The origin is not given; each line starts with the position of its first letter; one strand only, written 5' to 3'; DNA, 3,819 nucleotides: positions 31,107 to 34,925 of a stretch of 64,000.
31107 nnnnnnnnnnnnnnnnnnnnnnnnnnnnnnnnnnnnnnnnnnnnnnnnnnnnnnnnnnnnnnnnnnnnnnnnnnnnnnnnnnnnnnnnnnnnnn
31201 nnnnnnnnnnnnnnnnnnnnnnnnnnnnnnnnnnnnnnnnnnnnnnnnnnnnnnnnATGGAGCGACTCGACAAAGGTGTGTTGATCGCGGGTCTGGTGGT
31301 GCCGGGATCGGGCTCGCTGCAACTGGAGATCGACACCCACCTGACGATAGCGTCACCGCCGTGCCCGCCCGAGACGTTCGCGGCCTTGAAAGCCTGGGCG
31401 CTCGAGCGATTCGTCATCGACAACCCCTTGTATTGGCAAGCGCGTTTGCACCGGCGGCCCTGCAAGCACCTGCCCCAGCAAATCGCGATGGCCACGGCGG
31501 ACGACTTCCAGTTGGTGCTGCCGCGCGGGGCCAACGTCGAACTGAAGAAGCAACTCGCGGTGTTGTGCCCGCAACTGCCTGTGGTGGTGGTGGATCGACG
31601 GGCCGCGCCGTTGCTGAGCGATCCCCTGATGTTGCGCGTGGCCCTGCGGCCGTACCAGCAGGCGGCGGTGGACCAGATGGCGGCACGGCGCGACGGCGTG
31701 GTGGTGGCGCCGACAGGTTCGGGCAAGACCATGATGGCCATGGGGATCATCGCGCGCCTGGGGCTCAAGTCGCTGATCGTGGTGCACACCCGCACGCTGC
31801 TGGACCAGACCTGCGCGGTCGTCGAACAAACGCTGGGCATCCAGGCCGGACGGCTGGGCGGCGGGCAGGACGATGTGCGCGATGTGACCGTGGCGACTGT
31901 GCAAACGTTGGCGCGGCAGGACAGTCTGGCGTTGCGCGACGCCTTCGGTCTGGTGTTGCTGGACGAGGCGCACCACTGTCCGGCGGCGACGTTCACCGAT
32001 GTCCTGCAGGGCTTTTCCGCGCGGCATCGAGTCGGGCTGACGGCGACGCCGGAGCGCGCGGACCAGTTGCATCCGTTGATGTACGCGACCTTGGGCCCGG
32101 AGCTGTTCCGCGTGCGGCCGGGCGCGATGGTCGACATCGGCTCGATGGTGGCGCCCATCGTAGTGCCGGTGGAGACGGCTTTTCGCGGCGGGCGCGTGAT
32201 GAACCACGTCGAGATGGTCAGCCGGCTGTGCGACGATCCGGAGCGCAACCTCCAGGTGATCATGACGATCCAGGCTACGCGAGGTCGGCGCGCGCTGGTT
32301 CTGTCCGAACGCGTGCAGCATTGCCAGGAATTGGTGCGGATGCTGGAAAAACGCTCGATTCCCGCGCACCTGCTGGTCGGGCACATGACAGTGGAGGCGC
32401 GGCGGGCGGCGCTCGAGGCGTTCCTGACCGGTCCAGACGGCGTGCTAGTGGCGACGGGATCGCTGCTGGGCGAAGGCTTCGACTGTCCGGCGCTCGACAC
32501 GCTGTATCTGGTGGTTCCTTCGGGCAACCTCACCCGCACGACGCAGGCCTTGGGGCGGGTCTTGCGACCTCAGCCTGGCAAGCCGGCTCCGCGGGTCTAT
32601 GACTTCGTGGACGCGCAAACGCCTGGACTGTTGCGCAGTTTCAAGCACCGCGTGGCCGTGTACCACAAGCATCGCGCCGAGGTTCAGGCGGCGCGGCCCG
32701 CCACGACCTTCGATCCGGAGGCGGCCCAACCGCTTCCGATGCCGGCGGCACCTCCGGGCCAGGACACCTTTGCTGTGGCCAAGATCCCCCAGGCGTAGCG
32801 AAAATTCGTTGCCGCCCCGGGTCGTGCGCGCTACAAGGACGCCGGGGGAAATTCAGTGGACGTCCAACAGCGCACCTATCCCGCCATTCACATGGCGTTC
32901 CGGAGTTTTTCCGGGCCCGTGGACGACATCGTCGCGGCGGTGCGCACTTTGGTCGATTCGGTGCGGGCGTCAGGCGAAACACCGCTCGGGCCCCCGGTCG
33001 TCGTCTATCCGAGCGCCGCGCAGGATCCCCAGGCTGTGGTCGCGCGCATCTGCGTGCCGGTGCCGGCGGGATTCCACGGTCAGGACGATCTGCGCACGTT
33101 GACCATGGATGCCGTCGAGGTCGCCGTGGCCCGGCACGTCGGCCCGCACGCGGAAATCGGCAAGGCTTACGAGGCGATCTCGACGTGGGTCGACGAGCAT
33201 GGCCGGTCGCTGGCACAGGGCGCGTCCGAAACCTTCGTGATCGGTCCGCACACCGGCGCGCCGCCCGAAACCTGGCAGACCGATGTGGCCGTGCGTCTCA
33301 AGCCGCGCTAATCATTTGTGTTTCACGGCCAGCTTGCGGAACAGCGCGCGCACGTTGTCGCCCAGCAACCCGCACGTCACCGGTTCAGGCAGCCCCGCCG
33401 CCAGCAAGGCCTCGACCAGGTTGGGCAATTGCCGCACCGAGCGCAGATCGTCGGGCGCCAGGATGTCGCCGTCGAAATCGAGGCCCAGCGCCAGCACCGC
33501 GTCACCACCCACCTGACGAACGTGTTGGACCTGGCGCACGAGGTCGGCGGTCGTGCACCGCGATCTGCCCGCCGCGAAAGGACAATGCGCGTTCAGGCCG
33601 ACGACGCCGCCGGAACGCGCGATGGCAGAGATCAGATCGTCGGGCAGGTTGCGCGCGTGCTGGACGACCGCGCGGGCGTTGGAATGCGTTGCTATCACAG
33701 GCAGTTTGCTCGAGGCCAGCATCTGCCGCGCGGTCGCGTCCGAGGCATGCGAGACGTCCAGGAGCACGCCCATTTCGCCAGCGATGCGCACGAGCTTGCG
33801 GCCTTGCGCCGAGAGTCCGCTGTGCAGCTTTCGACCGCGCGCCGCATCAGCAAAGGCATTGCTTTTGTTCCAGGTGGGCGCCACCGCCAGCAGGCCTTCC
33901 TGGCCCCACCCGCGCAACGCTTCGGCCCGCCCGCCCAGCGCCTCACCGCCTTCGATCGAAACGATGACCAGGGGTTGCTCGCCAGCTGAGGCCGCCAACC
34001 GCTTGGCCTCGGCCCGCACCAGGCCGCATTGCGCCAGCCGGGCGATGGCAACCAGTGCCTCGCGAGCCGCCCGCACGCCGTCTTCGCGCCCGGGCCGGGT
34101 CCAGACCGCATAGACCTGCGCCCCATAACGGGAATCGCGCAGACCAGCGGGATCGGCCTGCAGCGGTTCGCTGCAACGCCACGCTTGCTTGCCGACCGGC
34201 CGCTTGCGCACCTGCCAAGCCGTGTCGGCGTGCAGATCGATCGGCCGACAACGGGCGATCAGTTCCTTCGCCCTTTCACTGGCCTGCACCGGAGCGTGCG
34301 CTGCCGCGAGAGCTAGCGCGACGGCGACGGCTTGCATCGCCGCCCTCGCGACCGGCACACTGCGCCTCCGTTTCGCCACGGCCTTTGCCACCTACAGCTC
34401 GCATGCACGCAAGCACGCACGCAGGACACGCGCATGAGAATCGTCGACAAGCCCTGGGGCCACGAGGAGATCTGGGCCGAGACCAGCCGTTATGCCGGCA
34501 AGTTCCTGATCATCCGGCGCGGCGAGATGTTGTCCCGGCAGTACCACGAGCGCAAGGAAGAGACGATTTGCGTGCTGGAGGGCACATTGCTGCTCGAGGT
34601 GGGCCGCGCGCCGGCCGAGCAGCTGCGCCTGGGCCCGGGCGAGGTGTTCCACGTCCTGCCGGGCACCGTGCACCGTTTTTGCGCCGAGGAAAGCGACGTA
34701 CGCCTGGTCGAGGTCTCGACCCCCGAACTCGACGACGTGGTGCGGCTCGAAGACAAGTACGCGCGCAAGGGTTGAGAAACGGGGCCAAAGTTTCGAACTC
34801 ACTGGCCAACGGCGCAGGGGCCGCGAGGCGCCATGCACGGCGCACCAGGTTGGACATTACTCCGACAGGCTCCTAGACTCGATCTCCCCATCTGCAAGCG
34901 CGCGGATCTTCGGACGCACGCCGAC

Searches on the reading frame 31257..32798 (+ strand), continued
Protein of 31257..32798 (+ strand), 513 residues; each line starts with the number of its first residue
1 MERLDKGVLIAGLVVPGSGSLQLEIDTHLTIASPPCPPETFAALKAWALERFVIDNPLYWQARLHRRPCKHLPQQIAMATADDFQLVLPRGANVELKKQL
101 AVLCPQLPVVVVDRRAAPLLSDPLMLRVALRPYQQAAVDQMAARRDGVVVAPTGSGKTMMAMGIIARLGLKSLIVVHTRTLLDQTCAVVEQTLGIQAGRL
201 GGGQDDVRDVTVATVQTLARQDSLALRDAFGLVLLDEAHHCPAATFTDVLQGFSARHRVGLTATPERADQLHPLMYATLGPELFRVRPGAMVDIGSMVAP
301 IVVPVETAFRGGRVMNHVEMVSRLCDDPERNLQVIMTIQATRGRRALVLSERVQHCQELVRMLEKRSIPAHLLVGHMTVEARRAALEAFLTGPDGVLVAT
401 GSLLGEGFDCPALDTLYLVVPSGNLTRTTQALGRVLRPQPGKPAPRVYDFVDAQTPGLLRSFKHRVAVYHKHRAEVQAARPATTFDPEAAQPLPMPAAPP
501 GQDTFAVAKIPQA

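Call 78: search_protein_families(library=phrogs, proteins=[window:31257-32798:+], max_evalue=0.01)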
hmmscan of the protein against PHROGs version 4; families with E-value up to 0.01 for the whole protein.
window:31257-32798:+ (513 aa): 8 families
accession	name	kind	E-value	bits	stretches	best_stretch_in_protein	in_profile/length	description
phrog_16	-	DNA, RNA and nucleotide metabolism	4.1e-72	244.7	1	124-465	267-612/986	DNA helicase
phrog_9690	-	DNA, RNA and nucleotide metabolism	1.2e-24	87.9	1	227-475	38-298/306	DNA helicase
phrog_62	-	DNA, RNA and nucleotide metabolism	9.1e-15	54.2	1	113-265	684-849/1881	DNA helicase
phrog_16259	-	DNA, RNA and nucleotide metabolism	3.3e-13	50.6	1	125-244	113-239/330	DNA helicase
phrog_16694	-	unknown function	1e-06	28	1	116-242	261-413/1010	-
phrog_6819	-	DNA, RNA and nucleotide metabolism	0.00012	21.7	1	129-186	20-78/645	Holliday junction branch migration helicase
phrog_14619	-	DNA, RNA and nucleotide metabolism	0.00022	21.8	1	127-220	117-221/314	DNA helicase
phrog_2488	-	DNA, RNA and nucleotide metabolism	0.00082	19.2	1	131-186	20-88/579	DNA helicase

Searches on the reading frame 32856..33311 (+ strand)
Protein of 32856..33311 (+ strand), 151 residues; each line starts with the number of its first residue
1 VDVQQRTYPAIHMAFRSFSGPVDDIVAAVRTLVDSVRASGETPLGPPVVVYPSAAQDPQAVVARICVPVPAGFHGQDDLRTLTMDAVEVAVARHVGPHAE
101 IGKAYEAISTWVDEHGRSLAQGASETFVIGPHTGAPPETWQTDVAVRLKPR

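Call 7: search_protein_families(library=pfam, proteins=[window:32856-33311:+], max_evalue=0.1)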
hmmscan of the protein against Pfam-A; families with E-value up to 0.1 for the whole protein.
window:32856-33311:+ (151 aa): 2 families
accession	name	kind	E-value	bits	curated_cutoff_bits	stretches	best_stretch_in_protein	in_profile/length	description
PF06445.20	GyrI-like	-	4.9e-17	63.1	26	1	1-149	1-155/155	GyrI-like small molecule binding domain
PF19698.5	DUF6197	-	0.0055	17.4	24.6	0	73-121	53-100/111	Family of unknown function (DUF6197)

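Call 8: search_protein_families(library=padloc, proteins=[window:32856-33311:+], max_evalue=0.1)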
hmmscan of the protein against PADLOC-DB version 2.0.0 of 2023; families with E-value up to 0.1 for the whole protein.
window:32856-33311:+ (151 aa): 0 families

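Call 9: search_protein_families(library=ncbifam, proteins=[window:32856-33311:+], max_evalue=0.1)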
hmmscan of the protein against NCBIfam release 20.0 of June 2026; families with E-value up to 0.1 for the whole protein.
window:32856-33311:+ (151 aa): 1 family
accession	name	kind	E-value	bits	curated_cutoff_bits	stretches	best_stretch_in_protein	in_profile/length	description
NF053782.1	ChlnTransRegdde3219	equivalog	3.5e-05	23.4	450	1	80-147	207-274/278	choline utilization transcriptional activator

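Call 73: search_solved_structures(query=window:32856-33311:+, max_evalue=0.01)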
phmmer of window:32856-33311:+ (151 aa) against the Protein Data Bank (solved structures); distinct sequences matched with E-value up to 0.01: 7.
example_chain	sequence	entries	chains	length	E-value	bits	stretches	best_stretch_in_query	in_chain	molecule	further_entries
3e0h_A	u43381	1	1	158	1.1e-08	38.5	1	30-146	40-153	uncharacterized protein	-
9rtl_A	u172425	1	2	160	1.1e-08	38.5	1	30-146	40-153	AraC effector-binding domain-containing protein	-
2kcu_A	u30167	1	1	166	1.2e-08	38.3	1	30-146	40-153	protein CtR107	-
5kax_A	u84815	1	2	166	1.2e-08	38.3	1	30-146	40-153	CTR107 protein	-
9rtm_A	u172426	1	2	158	2.9e-08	37.1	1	9-144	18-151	AraC effector-binding domain-containing protein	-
7zhd_A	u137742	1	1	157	1.3e-05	28.5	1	5-133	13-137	Transcription activator effector binding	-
7zhe_A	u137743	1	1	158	1.3e-05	28.4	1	5-133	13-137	Transcription activator effector binding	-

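Call 78: search_protein_families(library=phrogs, proteins=[window:32856-33311:+], max_evalue=0.01)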
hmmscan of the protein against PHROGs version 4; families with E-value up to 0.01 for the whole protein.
window:32856-33311:+ (151 aa): 0 families

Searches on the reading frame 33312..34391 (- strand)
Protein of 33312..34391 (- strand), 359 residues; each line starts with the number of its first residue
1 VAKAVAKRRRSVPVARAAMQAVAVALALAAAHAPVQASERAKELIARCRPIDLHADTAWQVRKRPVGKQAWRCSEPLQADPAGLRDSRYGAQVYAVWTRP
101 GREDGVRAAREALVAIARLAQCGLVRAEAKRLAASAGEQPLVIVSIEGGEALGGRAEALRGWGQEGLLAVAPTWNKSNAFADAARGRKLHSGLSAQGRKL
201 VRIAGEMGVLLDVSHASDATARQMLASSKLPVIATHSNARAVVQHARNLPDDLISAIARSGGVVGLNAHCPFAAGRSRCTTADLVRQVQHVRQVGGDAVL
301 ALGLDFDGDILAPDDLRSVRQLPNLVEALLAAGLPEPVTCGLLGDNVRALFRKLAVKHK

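Call 19: search_protein_families(library=pfam, proteins=[window:33312-34391:-], max_evalue=0.001)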
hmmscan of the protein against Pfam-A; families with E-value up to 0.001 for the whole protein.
window:33312-34391:- (359 aa): 1 family
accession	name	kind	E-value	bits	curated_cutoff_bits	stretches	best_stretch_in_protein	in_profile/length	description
PF01244.27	Peptidase_M19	-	1.2e-66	225.5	26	1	50-351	8-317/319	Membrane dipeptidase (Peptidase family M19)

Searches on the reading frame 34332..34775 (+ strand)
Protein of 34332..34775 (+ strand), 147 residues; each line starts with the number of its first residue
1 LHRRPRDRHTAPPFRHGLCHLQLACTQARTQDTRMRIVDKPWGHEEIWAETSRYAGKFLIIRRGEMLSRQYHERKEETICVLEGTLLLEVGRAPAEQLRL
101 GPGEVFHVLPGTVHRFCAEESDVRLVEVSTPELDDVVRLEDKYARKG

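Call 19: search_protein_families(library=pfam, proteins=[window:34332-34775:+], max_evalue=0.001)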
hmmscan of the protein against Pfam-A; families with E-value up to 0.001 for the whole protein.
window:34332-34775:+ (147 aa): 4 families
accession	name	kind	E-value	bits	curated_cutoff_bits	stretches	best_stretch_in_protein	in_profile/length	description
PF07883.17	Cupin_2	-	9.9e-10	38.4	27.2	1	61-128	5-69/70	Cupin domain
PF07385.18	Lyx_isomer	-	1.6e-08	34.5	20.8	1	93-132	151-190/222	D-lyxose isomerase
PF01050.24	MannoseP_isomer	-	3.6e-08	34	23.6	1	31-141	5-116/116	Mannose-6-phosphate isomerase C-terminal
PF00190.28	Cupin_1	-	0.00096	19.2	22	0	51-130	30-115/151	Cupin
